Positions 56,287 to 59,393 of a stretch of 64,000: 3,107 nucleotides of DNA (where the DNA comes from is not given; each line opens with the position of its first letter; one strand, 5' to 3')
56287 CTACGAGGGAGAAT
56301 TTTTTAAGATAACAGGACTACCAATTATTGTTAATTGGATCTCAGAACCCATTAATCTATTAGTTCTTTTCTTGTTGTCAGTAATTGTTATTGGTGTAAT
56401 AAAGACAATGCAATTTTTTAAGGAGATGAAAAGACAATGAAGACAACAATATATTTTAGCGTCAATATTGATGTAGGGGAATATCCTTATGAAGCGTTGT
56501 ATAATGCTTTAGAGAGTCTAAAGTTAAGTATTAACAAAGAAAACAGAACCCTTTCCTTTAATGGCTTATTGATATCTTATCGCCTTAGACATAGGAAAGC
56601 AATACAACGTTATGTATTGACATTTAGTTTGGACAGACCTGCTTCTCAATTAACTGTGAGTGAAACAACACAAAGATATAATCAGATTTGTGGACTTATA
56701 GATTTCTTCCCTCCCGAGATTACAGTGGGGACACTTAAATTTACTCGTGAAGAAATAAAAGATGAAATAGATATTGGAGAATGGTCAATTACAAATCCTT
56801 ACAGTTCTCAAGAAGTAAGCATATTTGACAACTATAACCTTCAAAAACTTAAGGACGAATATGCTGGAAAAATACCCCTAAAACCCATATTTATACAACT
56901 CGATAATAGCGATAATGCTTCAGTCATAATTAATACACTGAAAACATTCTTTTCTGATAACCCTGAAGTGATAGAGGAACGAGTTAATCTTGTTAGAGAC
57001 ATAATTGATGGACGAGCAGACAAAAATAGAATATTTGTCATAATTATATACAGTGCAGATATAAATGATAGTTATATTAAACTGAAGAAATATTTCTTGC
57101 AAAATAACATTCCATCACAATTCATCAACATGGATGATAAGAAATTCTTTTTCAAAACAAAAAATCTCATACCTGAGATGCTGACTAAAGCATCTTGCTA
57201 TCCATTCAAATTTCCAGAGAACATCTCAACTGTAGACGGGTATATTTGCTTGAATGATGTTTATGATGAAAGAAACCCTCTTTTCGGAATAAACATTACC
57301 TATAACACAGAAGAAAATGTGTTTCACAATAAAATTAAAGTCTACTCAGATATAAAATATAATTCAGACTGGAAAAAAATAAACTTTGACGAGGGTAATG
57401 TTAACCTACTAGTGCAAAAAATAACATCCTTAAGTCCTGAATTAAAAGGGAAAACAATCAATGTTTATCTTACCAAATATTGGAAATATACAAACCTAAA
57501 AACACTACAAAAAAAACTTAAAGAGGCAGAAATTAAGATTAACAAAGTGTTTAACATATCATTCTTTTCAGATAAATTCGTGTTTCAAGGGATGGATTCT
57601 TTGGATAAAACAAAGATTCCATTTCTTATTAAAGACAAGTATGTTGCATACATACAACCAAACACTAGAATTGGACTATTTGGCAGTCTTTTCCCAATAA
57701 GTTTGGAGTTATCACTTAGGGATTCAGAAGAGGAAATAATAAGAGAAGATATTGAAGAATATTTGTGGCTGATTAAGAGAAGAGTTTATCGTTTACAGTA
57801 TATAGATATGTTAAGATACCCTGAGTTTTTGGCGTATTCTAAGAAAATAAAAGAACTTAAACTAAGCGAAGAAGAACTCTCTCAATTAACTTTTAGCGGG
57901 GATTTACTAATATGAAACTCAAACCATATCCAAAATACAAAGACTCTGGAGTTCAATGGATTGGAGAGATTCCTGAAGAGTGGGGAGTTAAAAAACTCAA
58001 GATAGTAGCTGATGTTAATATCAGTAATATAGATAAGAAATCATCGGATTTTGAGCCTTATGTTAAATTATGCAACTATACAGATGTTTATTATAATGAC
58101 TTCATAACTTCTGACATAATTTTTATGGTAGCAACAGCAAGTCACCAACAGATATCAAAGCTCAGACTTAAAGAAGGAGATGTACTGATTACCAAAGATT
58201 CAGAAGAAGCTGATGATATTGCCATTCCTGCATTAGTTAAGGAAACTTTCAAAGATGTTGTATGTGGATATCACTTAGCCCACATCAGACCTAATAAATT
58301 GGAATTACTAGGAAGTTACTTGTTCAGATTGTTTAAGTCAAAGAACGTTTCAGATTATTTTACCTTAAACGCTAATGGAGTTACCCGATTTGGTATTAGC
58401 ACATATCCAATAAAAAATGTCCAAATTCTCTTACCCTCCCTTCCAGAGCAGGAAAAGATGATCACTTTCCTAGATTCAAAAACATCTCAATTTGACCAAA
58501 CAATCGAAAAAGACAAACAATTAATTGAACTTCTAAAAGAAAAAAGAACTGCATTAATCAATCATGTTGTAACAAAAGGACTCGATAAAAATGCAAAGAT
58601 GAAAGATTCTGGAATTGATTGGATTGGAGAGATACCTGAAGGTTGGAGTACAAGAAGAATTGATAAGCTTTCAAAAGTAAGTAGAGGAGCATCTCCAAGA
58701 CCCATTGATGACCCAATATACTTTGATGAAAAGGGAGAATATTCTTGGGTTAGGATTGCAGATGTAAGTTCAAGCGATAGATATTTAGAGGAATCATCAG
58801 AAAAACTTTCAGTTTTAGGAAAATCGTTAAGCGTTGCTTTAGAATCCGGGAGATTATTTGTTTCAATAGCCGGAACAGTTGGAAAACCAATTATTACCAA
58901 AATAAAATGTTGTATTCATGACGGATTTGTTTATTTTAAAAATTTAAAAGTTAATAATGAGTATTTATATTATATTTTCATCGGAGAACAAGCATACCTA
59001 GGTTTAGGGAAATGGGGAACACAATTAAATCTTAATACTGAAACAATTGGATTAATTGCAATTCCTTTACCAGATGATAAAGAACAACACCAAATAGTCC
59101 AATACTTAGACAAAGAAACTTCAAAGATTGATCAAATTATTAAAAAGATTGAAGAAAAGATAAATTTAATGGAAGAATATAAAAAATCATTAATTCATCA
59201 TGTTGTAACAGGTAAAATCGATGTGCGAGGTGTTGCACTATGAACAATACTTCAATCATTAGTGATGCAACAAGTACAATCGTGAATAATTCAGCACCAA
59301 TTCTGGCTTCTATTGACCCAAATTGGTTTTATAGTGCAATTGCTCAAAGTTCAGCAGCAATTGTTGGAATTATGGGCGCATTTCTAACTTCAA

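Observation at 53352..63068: A type I R-M operon carries three embedded genes of unknown function (X1, X2, X3), two of them membrane proteins. This is a candidate novel defense module piggybacking on hsdMSR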

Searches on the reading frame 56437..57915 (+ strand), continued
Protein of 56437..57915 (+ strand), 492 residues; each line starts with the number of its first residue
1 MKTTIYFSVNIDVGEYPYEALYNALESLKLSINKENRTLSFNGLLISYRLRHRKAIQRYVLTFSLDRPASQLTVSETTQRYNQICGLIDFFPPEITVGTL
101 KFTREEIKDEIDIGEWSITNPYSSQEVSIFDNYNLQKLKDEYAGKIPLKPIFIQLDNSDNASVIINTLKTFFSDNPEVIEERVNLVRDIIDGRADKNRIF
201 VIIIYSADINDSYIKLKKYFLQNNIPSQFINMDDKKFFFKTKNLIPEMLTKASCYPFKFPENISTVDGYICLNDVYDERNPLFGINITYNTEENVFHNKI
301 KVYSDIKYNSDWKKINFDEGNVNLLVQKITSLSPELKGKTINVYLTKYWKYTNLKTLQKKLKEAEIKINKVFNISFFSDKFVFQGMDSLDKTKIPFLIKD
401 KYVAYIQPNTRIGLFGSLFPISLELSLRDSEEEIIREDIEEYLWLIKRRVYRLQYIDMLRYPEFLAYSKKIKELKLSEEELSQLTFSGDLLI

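Call 110: list_cluster_members(proteins=[P0010, P0043, P0049, P0051, P0056, P0067, P0073, P0084, P0094, P0098])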
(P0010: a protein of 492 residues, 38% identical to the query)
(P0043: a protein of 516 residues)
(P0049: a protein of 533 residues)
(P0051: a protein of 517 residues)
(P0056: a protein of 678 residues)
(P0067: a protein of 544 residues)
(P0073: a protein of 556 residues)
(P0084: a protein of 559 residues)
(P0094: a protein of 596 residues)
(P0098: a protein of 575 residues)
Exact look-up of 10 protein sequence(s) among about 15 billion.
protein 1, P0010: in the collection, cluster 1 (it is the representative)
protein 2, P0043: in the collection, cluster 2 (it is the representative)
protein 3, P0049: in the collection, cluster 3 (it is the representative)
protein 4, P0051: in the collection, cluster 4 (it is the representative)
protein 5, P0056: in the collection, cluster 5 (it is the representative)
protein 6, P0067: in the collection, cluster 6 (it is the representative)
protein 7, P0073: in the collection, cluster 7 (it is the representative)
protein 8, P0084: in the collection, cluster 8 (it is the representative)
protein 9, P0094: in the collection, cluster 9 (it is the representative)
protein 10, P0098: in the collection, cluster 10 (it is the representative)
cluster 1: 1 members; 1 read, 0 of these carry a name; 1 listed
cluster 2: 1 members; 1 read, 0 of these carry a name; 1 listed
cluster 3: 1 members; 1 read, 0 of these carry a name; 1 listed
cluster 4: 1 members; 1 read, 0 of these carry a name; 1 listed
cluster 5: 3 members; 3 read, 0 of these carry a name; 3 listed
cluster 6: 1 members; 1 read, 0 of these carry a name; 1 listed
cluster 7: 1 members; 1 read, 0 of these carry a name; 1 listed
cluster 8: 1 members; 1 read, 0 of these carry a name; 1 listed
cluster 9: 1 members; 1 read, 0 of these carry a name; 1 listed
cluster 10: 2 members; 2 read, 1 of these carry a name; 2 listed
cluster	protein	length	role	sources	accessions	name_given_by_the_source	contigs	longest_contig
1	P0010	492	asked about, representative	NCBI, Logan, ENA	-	-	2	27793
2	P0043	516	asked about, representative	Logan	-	-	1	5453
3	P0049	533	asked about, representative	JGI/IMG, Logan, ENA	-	-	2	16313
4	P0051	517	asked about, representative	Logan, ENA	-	-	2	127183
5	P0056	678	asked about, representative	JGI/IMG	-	-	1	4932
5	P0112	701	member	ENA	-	-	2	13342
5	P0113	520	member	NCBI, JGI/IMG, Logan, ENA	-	-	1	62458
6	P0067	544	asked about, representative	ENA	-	-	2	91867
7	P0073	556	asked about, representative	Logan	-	-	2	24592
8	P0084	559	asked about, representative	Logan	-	-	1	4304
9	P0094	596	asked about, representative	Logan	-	-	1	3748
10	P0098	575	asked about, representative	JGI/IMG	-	hypothetical protein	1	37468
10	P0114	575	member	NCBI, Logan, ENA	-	-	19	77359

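Call 111: search_protein_families(library=phrogs, proteins=[window:56437-57915:+], max_evalue=0.01)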
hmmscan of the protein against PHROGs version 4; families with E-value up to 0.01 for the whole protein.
window:56437-57915:+ (492 aa): 1 family
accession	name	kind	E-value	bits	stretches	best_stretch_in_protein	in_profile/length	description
phrog_23912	-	unknown function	0.0015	19.7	0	354-393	19-58/87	-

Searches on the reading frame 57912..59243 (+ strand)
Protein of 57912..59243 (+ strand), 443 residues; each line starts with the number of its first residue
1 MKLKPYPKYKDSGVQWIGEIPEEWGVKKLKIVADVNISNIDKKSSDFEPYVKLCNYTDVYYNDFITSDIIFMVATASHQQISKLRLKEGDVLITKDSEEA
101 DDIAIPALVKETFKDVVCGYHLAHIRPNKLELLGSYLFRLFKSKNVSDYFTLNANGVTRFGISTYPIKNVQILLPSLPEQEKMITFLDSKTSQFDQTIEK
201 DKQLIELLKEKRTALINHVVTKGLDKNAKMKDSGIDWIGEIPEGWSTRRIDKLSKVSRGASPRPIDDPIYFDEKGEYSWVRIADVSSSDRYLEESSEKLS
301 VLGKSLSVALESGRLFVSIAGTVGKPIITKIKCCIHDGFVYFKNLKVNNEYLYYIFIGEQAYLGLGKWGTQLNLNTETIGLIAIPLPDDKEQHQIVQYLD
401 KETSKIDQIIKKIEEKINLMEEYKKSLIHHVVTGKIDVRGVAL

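Call 3: search_protein_families(library=pfam, proteins=[window:57912-59243:+], max_evalue=1)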
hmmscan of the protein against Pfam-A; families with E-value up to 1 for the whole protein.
window:57912-59243:+ (443 aa): 2 families
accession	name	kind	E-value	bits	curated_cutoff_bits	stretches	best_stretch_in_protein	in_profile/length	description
PF01420.25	Methylase_S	-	1.3e-28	100.7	22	2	242-418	1-167/168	Type I restriction modification DNA specificity domain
PF15407.12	Spo7_2_N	-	0.26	11.4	25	0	238-252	31-45/64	Sporulation protein family 7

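Call 4: search_protein_families(library=padloc, proteins=[window:57912-59243:+], max_evalue=1)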
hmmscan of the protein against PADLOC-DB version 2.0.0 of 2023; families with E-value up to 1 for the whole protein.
window:57912-59243:+ (443 aa): 115 families (the best 25 are shown)
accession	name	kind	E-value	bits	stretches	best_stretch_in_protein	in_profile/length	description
PDLC03105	Specificity_I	-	5.4e-107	357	1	1-440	2-439/448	Type I specificity subunit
PDLC03072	Specificity_I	-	4.1e-98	327.3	2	185-442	177-443/448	Type I specificity subunit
PDLC03090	Specificity_I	-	3.1e-93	311.4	1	3-438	1-433/434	Type I specificity subunit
PDLC03073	Specificity_I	-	5.9e-92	307.1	1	8-441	2-433/437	Type I specificity subunit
PDLC03070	Specificity_I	-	1.1e-70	236.9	1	19-441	9-434/435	Type I specificity subunit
PDLC03174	Specificity_I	-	7.1e-54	181.3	2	205-441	204-440/468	Type I specificity subunit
PDLC03147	Specificity_I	-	1.1e-49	167.4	2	183-441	165-430/431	Type I specificity subunit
PDLC03191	Specificity_I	-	8.1e-48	161.8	1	5-439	10-433/436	Type I specificity subunit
PDLC03162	Specificity_I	-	1.2e-47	160.7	1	77-439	63-419/431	Type I specificity subunit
PDLC03083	Specificity_I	-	2.8e-47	159.2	1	2-439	283-708/717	Type I specificity subunit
PDLC03170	Specificity_I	-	4.3e-47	158.9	1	22-232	2-208/437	Type I specificity subunit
PDLC03165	Specificity_I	-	9.3e-45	151.8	1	9-431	6-409/411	Type I specificity subunit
PDLC03185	Specificity_I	-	7.5e-43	145.3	2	244-428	17-197/408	Type I specificity subunit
PDLC03087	Specificity_I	-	9.9e-43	144.6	2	19-227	10-213/418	Type I specificity subunit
PDLC03189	Specificity_I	-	1.6e-41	140.7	2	121-435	96-416/459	Type I specificity subunit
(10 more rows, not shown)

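Call 5: search_protein_families(library=ncbifam, proteins=[window:57912-59243:+], max_evalue=1)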
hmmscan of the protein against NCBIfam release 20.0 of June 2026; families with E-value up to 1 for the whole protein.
window:57912-59243:+ (443 aa): 2 families
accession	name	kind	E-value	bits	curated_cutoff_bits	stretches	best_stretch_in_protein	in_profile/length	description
NF007278.0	PRK09737.1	equivalog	5.1e-16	58.5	662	2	18-229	4-213/461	type I restriction-modification system specificity subunit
NF047740.1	antiphage_MADS5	equivalog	5.7e-12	45.2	400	2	72-210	319-458/461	methylation-associated defense system restriction endonuclease subunit S MAD5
